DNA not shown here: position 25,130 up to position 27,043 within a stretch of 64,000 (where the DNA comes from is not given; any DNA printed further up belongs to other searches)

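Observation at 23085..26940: AT-rich 3.9-kb insertion carrying a four-gene, translationally coupled operon: PD-(D/E)xK REase, beta-class MTase, unknown X and unknown Y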

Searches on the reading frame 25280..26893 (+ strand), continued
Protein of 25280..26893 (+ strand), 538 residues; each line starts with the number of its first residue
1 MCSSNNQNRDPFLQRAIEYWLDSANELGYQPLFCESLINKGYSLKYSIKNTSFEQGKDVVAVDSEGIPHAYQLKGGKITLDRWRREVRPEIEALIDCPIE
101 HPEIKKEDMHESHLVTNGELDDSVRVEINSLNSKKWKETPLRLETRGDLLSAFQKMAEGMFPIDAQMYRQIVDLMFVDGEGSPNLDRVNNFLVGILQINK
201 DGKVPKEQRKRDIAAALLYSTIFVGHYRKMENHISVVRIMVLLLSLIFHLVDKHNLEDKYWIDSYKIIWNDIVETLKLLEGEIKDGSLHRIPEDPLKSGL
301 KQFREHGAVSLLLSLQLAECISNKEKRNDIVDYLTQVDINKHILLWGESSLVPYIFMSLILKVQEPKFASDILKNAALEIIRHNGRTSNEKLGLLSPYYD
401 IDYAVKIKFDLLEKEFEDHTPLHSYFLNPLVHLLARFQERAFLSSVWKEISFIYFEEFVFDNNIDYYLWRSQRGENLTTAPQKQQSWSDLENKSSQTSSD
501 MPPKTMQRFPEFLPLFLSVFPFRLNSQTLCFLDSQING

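Call 65: search_protein_families(library=pfam, proteins=[L034:5019-6551:+, L034:4466-5050:+, L034:6737-7579:+, L019:2194-3558:+, L019:8038-8967:+, L019:8961-10916:+, L019:10898-11749:+, L034:3930-4355:+], max_evalue=0.01)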
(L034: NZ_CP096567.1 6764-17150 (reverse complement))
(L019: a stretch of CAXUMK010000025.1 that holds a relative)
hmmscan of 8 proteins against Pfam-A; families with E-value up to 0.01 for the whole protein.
L034:5019-6551:+ (511 aa): 1 family
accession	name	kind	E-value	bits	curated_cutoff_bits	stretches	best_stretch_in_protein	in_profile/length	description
PF04471.18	Mrr_cat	-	0.0001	22.8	21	1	12-121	2-99/115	Restriction endonuclease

L034:4466-5050:+ (195 aa): 0 families

L034:6737-7579:+ (281 aa): 0 families

L019:2194-3558:+ (455 aa): 8 families
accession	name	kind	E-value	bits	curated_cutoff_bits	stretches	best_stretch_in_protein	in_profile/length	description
PF02384.22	N6_Mtase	-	3e-73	247.3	20.4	1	194-395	3-207/311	N-6 DNA Methylase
PF12161.14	HsdM_N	-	4e-17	63.5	24.5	1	9-181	1-134/135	HsdM N-terminal domain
PF05175.20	MTS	-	1.1e-07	32.1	23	1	236-327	30-114/170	Methyltransferase small domain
PF07669.17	Eco57I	-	4.6e-06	27.3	25.3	1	295-394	58-158/171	Eco57I restriction-modification methylase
PF13847.12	Methyltransf_31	-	0.00041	20.5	27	1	240-321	4-84/145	Methyltransferase domain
PF01170.24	UPF0020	-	0.00056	20.1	22.3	1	234-323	23-133/197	RMKL-like, methyltransferase domain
PF13649.12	Methyltransf_25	-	0.0044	18.1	27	0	243-323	1-76/97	Methyltransferase domain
PF11599.14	AviRa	-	0.0065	16.4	25.7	0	238-286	50-99/232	RRNA methyltransferase AviRa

L019:8038-8967:+ (310 aa): 2 families
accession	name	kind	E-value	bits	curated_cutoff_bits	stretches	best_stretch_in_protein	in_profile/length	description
PF07751.16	Abi_2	-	2.6e-55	188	25.6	1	42-228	2-184/184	Abi-like protein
PF20653.3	COG6_C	-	0.0044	16.3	26.4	1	123-284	196-330/462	Conserved Oligomeric Golgi complex subunit 6, C-terminal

L019:8961-10916:+ (652 aa): 7 families
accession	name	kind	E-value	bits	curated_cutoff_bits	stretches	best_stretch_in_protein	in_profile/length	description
PF18766.7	SWI2_SNF2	-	1.6e-59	201.6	26.7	1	249-485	1-214/221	SWI2/SNF2 ATPase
PF04313.20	HSDR_N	-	7.2e-41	140.7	25.1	1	14-194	4-196/198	Type I restriction enzyme R protein N terminus (HSDR_N)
PF04851.21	ResIII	-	4.4e-39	134.4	22.5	1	244-417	2-163/164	Type III restriction enzyme, res subunit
PF22679.2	T1R_D3-like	-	1.6e-34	120.1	27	1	513-644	2-119/158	Type I restriction enzyme subunit R domain 3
PF00270.35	DEAD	-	1.1e-10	42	26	1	249-417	3-161/167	DEAD/DEAH box helicase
PF13588.12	HSDR_N_2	-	6.9e-05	23.3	25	1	98-192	12-99/110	Type I restriction enzyme R protein N terminus (HSDR_N)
PF00176.29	SNF2-rel_dom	-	0.0065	16.1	24.9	1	249-418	1-165/290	SNF2-related domain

L019:10898-11749:+ (284 aa): 3 families
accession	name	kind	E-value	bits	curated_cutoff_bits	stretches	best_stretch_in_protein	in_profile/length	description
PF12008.13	EcoR124_C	-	1.3e-66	225.3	23.1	1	58-267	1-211/260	Type I restriction and modification enzyme - subunit R C terminal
PF22679.2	T1R_D3-like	-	4e-16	60.2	27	1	1-37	122-158/158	Type I restriction enzyme subunit R domain 3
PF24079.1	UBR4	-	0.0024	18.7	27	1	153-267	22-108/125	E3 ubiquitin-protein ligase UBR4-like domain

L034:3930-4355:+ (142 aa): 3 families
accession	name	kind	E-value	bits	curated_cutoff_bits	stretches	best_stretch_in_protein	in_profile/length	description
PF13175.12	AAA_15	-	1.5e-13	51.6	32.1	1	1-50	1-50/374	AAA ATPase domain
PF13476.12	AAA_23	-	0.0024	19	27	1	7-39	3-35/201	AAA domain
PF02463.25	SMC_N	-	0.0099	15.8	40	0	3-39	2-40/220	RecF/RecN/SMC N terminal domain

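Call 70: find_related_loci(query=A1, collection=metagenome_contigs, flank=7000)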
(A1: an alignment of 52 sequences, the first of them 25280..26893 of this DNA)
Query A1 (538 aa) in metagenome_contigs; peptide patterns used: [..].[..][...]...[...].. (x = any residue, [..] = any of these).
115 stretches matched a pattern; 60 encode a relative of the query (tblastn E <= 1e-3); 60 distinct loci.
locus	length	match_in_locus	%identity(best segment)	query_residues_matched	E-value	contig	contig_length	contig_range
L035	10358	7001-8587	54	6-533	0e+0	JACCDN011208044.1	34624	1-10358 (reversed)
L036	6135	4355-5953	51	2-532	0e+0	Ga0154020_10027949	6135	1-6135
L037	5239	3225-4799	50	9-532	2e-179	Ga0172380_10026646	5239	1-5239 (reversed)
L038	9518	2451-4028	50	9-532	1e-174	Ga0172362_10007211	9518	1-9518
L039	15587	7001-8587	46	5-533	1e-167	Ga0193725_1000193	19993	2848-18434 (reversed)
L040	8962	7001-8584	48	7-533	2e-164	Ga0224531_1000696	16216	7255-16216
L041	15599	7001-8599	48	1-533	1e-156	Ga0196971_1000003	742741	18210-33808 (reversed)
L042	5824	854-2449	36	6-533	1e-104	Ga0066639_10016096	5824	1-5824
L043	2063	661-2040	35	12-474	9e-96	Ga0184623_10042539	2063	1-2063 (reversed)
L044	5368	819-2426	29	8-537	7e-62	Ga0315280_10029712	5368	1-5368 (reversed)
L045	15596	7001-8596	28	8-533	5e-61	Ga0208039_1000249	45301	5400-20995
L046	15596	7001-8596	28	8-533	5e-61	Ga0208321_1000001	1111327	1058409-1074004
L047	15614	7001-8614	29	3-533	3e-61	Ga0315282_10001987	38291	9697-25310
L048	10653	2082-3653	28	13-536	9e-59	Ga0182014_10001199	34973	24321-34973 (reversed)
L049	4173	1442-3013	29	13-536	1e-58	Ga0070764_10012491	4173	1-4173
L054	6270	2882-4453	28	13-536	4e-55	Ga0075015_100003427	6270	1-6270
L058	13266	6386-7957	27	13-536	3e-52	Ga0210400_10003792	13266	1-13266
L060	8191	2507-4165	26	9-537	5e-49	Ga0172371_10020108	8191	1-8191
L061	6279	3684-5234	25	2-507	4e-46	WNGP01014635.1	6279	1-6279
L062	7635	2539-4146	26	12-537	9e-46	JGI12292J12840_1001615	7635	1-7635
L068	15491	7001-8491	25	8-490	2e-35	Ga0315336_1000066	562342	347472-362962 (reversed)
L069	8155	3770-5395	22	8-537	5e-35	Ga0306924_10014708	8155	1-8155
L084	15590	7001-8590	37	10-537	8e-118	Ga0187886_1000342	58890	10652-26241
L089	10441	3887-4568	25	9-538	3e-14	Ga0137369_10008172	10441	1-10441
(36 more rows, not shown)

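Call 71: find_related_loci(query=A1, collection=viral_contigs, flank=7000)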
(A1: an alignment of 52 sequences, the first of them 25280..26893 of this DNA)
Query A1 (538 aa) in viral_contigs; peptide patterns used: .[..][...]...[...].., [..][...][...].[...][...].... (x = any residue, [..] = any of these).
31 stretches matched a pattern, but none encodes a relative of the query by tblastn (E <= 1e-3).

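Call 75: search_protein_families(library=pfam, proteins=[L084:3666-6317:+, L089:320-3493:+, L069:860-2986:+, L054:10-1683:+, L068:8638-10449:+, L058:8191-10122:+, L036:362-2818:+, L060:29-1456:+, L061:1388-2752:+, L062:4152-4943:+], max_evalue=0.0001)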
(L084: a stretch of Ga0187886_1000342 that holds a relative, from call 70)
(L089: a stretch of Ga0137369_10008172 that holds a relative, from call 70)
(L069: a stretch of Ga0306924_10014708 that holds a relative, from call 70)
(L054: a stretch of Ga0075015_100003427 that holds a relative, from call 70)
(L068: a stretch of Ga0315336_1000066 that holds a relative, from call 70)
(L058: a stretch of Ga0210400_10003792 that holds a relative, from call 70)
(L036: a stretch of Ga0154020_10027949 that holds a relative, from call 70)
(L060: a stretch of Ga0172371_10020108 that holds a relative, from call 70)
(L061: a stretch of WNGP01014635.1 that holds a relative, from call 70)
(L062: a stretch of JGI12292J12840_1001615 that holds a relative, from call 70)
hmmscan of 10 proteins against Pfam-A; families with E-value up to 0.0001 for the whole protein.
L084:3666-6317:+ (884 aa): 4 families
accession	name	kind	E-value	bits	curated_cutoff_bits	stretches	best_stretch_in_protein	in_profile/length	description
PF02811.25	PHP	-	1.3e-10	42.3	26.4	1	9-86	1-76/164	PHP domain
PF13304.12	AAA_21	-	5.1e-09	37.1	27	1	707-825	220-302/304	AAA domain, putative AbiEii toxin, Type IV TA system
PF13476.12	AAA_23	-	6.7e-09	37.1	27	1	270-460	10-201/201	AAA domain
PF02463.25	SMC_N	-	2.2e-08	34.2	40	1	274-837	18-213/220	RecF/RecN/SMC N terminal domain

L089:320-3493:+ (1058 aa): 4 families
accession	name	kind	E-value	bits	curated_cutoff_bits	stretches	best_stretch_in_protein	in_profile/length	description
PF25183.1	OMP_b-brl_4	-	1.3e-249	831.4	30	1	240-1051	1-838/838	Outer membrane beta barrel domain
PF13620.12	CarboxypepD_reg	-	1.6e-22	80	32.3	1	32-109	4-81/82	Carboxypeptidase regulatory-like domain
PF13715.12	CarbopepD_reg_2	-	4.7e-09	36.6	32.2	1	32-120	3-88/88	CarboxypepD_reg-like domain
PF17802.7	SpaA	-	1.5e-05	25.5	23.1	1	35-103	8-80/91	Prealbumin-like fold domain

L069:860-2986:+ (709 aa): 5 families
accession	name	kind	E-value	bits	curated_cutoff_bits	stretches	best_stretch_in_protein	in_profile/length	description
PF13549.11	ATP-grasp_5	-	1.2e-72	244.4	27.6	1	484-704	2-219/221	ATP-grasp domain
PF13607.11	Succ_CoA_lig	-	3e-49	166.8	27.4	1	164-302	2-138/138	Succinyl-CoA ligase like flavodoxin domain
PF13380.12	CoA_binding_2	-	7.5e-20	72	22.8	1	19-144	1-114/116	CoA binding domain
PF02629.25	CoA_binding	-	9.9e-07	29.9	22.3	1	19-108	4-97/97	CoA binding domain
PF19045.5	Ligase_CoA_2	-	3.9e-05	24.2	23.7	1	315-391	3-79/162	Ligase-CoA domain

L054:10-1683:+ (558 aa): 0 families

L068:8638-10449:+ (604 aa): 0 families

L058:8191-10122:+ (644 aa): 2 families
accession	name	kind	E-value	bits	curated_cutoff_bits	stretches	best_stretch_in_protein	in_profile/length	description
PF00012.26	HSP70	-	6.3e-263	873.9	20.6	1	4-598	1-599/599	Hsp70 protein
PF06723.19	MreB_Mbl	-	1.6e-15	57.2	27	1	122-370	83-316/327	MreB/Mbl protein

L036:362-2818:+ (819 aa): 2 families
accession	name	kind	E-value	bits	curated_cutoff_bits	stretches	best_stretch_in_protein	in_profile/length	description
PF18911.6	PKD_4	-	7.2e-13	48.9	27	1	254-303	33-82/85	PKD domain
PF00801.26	PKD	-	4e-12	46.4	23.5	1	257-300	31-76/80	PKD domain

L060:29-1456:+ (476 aa): 0 families

L061:1388-2752:+ (455 aa): 0 families

L062:4152-4943:+ (264 aa): 0 families

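Call 100: find_encoding_contigs(protein=P0073, flank=7000, max_places=3)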
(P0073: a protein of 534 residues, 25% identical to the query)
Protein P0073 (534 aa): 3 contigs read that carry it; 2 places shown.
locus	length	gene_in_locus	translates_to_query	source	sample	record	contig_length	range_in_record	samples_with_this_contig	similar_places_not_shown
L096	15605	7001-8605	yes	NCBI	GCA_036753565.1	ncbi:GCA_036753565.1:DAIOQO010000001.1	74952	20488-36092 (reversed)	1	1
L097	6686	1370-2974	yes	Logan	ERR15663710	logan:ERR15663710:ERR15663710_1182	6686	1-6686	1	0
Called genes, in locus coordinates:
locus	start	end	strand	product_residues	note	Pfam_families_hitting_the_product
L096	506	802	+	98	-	-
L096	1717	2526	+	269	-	-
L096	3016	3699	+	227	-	-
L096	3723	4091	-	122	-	PF12375:DUF3653 (weak)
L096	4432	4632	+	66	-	PF21217:PaaA2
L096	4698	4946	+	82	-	-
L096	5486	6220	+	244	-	PF00589:Phage_integrase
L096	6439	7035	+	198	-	-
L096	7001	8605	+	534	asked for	-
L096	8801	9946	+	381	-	PF13289:SIR2_2 (faint)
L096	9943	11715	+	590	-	PF13401:AAA_22 (faint), PF01580:FtsK_SpoIIIE (faint), PF01935:DUF87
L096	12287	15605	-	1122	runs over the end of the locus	-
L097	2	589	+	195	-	?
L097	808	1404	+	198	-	-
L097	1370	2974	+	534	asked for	-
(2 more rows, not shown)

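Call 101: find_encoding_contigs(protein=P0026, flank=7000, max_places=2)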
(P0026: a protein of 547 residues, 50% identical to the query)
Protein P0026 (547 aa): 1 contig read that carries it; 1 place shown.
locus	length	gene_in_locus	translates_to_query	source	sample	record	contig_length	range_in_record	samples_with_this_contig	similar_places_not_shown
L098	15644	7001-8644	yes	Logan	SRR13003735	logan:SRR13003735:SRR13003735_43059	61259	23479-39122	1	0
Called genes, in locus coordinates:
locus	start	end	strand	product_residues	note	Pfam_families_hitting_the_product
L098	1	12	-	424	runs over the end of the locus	PF14279:HNH_5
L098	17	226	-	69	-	-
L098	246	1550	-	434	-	-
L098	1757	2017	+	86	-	-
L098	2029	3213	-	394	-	PF08808:RES (faint)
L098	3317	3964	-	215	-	-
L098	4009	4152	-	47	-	-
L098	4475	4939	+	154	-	-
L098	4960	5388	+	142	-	-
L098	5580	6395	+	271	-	-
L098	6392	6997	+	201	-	-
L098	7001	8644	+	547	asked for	-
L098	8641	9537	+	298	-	-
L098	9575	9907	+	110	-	-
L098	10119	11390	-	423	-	PF08867:FRG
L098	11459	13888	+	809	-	PF04313:HSDR_N (weak)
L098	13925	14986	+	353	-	PF02463:SMC_N (weak), PF11398:DUF2813 (weak), PF13175:AAA_15, PF13304:AAA_21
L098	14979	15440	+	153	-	-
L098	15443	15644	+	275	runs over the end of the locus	-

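Call 102: find_encoding_contigs(protein=P0007, flank=7000, max_places=2)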
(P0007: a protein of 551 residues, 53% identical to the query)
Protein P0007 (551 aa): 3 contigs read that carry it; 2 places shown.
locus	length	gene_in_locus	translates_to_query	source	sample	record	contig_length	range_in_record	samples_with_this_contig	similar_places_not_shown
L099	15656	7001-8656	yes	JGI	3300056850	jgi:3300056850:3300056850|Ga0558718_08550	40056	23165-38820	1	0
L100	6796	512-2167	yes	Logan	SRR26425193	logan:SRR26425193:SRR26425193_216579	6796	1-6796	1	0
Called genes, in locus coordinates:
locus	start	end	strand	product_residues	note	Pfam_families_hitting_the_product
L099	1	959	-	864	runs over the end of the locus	PF13196:DUF4012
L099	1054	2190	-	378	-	PF13439:Glyco_transf_4, PF13579:Glyco_trans_4_4, PF20706:GT4-conflict, PF00534:Glycos_transf_1, PF13692:Glyco_trans_1_4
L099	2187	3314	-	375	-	PF13439:Glyco_transf_4, PF13579:Glyco_trans_4_4 (weak), PF00534:Glycos_transf_1, PF13692:Glyco_trans_1_4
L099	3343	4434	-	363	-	PF13439:Glyco_transf_4, PF00534:Glycos_transf_1, PF13692:Glyco_trans_1_4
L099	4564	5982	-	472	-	PF13727:CoA_binding_3 (weak), PF02397:Bac_transf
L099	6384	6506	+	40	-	-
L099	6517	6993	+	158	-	-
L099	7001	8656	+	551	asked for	-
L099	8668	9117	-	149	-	-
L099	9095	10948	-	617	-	PF00580:UvrD-helicase, PF13245:AAA_19 (weak), PF01443:Viral_helicase1 (faint), PF13361:UvrD_C, PF13538:UvrD_C_2 (faint)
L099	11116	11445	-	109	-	-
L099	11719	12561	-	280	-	-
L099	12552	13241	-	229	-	PF03235:GmrSD_N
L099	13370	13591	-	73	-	-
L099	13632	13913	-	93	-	-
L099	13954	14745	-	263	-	PF12704:MacB_PCD, PF02687:FtsX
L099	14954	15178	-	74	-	PF12704:MacB_PCD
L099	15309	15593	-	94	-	PF00005:ABC_tran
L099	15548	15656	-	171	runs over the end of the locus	PF00005:ABC_tran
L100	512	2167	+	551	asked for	-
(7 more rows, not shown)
